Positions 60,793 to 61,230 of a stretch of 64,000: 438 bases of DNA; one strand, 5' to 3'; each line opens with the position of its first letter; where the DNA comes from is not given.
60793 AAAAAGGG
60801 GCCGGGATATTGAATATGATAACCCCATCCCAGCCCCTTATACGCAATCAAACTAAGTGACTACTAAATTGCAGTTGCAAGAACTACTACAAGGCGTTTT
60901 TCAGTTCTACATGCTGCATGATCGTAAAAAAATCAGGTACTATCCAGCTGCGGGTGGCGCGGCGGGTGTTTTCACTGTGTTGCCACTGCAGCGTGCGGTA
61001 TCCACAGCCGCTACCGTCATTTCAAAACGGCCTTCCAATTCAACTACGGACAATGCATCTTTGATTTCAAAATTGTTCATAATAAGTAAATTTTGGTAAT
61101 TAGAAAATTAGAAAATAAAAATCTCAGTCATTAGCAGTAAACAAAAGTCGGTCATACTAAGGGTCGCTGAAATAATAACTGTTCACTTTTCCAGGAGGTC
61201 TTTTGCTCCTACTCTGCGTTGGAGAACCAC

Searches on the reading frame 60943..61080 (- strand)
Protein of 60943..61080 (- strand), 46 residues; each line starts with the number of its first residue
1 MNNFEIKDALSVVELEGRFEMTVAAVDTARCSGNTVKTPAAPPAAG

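Call 76: search_protein_families(library=ncbifam, proteins=[window:60943-61080:-], max_evalue=10)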
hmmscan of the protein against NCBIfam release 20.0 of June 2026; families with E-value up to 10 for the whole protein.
seq(46 aa): 0 families

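Call 77: search_protein_families(library=pfam, proteins=[window:60943-61080:-], max_evalue=10)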
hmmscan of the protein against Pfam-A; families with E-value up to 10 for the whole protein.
seq(46 aa): 1 family
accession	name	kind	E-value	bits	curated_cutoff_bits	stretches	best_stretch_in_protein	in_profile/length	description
PF18804.6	CxC3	-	0.095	12.9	26.6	1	8-36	28-56/113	CxC3 like cysteine cluster associated with KDZ transposases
